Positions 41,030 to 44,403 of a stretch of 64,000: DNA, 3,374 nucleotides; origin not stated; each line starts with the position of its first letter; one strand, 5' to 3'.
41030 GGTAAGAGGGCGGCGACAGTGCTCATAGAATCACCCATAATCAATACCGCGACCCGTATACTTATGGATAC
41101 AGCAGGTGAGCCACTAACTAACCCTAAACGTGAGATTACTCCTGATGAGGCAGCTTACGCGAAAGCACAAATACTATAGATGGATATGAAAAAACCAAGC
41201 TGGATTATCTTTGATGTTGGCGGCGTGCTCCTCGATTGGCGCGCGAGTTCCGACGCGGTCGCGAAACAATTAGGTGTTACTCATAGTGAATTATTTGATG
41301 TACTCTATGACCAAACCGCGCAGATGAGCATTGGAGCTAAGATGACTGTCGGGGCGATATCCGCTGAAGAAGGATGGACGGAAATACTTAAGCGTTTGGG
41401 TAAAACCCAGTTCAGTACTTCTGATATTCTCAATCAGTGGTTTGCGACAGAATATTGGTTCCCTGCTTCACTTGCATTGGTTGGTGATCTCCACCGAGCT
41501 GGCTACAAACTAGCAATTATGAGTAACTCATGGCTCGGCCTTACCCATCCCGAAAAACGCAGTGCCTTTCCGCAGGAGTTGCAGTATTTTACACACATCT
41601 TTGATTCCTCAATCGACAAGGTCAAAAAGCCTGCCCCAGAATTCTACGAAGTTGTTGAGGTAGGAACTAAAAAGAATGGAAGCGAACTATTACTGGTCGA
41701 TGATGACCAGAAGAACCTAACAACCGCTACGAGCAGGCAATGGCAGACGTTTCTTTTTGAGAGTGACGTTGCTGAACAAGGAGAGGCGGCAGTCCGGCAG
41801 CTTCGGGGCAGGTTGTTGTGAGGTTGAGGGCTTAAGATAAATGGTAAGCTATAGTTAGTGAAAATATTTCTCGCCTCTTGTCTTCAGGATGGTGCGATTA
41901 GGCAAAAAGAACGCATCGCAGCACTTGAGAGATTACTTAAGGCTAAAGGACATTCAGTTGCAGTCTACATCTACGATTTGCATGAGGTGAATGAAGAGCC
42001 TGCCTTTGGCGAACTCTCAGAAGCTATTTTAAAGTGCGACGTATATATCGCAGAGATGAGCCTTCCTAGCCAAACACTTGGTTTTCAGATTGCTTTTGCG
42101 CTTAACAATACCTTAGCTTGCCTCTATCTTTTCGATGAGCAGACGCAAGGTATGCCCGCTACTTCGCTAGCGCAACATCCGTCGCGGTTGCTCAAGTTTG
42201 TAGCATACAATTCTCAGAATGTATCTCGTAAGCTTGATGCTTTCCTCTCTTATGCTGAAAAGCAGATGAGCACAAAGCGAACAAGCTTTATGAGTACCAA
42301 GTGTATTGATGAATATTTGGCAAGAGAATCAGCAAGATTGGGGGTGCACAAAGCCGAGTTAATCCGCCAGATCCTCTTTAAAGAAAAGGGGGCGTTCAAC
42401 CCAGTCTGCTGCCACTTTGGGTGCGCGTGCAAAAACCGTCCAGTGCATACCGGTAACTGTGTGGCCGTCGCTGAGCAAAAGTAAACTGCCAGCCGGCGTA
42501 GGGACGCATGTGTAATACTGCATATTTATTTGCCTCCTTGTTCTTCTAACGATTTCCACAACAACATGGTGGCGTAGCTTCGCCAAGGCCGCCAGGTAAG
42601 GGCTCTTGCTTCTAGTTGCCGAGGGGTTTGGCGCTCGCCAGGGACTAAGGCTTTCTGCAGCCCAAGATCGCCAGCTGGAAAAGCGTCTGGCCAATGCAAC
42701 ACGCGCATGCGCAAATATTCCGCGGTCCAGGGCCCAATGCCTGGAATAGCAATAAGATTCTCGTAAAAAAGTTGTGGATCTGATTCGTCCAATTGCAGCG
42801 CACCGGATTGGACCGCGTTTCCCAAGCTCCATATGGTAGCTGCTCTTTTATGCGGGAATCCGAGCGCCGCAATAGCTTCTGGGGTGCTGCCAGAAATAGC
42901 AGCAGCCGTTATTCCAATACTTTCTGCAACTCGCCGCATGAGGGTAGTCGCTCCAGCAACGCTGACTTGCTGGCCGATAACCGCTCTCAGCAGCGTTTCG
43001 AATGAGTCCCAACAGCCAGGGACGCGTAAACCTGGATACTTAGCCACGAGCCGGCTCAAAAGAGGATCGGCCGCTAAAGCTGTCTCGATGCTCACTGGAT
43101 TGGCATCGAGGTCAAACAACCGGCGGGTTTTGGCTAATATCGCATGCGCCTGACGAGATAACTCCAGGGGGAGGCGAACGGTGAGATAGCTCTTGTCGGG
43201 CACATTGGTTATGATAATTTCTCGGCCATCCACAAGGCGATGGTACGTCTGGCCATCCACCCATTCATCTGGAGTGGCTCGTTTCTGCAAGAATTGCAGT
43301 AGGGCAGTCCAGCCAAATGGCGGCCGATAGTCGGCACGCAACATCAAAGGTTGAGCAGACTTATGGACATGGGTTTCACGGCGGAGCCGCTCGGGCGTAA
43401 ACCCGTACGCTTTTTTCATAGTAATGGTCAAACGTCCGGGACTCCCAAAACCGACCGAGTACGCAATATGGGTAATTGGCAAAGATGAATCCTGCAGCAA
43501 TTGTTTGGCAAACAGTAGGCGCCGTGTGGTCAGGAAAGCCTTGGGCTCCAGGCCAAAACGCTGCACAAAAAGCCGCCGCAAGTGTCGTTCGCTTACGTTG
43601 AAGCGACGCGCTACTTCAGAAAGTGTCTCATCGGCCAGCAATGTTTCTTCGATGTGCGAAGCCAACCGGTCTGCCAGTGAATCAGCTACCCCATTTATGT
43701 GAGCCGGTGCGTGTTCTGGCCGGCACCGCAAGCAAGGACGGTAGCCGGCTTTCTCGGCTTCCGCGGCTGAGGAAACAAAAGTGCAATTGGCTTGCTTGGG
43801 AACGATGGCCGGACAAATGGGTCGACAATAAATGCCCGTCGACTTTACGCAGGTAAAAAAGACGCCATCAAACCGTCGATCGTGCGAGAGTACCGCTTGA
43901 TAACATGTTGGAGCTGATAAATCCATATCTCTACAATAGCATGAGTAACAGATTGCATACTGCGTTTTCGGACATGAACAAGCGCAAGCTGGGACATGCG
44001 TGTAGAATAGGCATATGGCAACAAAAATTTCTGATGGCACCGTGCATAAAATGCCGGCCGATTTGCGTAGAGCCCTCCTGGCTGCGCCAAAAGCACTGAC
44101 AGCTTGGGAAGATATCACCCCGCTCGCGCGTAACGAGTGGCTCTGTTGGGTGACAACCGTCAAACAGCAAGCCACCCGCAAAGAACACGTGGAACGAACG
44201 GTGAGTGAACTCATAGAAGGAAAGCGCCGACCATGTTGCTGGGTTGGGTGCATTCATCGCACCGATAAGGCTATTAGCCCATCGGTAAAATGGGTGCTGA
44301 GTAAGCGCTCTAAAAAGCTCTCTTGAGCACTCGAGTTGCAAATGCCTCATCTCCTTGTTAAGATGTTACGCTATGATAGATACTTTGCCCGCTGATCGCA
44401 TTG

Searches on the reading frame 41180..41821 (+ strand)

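Call 98: search_protein_families(library=pfam, proteins=[window:41180-41821:+], max_evalue=0.001)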
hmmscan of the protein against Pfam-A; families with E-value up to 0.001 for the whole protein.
window:41180-41821:+ (213 aa): 2 families
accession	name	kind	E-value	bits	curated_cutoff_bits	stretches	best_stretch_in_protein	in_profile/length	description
PF00702.32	Hydrolase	-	6.7e-08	33.6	26.4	1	9-181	4-185/191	haloacid dehalogenase-like hydrolase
PF13419.12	HAD_2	-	3.6e-05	24.4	23.8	1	9-186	1-171/178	Haloacid dehalogenase-like hydrolase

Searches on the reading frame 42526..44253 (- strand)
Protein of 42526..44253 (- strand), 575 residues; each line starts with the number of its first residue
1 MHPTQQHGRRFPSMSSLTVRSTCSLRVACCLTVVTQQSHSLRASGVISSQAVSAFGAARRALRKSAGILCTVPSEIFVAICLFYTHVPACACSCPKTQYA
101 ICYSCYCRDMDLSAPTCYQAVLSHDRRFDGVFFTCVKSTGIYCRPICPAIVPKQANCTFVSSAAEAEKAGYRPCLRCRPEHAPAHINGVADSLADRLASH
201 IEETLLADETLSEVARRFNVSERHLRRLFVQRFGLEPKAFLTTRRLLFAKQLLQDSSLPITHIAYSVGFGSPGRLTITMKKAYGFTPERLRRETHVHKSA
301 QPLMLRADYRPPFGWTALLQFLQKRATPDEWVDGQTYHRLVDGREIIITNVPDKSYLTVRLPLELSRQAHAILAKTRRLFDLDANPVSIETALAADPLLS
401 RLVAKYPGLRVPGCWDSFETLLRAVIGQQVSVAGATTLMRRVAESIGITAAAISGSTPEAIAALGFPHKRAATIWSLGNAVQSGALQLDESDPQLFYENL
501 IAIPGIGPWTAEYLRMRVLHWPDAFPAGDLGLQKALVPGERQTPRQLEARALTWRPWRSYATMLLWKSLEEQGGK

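Call 98: search_protein_families(library=pfam, proteins=[window:42526-44253:-], max_evalue=0.001)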
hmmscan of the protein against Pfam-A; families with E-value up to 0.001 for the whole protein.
window:42526-44253:- (575 aa): 5 families
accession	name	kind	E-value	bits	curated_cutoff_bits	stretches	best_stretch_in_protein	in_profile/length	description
PF02805.21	Ada_Zn_binding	-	1.1e-29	102.7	23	1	116-180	1-65/65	Metal binding domain of Ada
PF06029.17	AlkA_N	-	7.2e-28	97.6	26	1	305-416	2-118/118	AlkA N-terminal domain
PF12833.13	HTH_18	-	1.2e-21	77.2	33.6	1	214-292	1-79/80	Helix-turn-helix domain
PF00165.29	HTH_AraC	-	3.5e-09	37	26.6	0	254-291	2-41/42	Bacterial regulatory helix-turn-helix proteins, AraC family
PF00730.31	HhH-GPD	-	7.2e-06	26.7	26.2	1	423-536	2-83/108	HhH-GPD superfamily base excision DNA repair protein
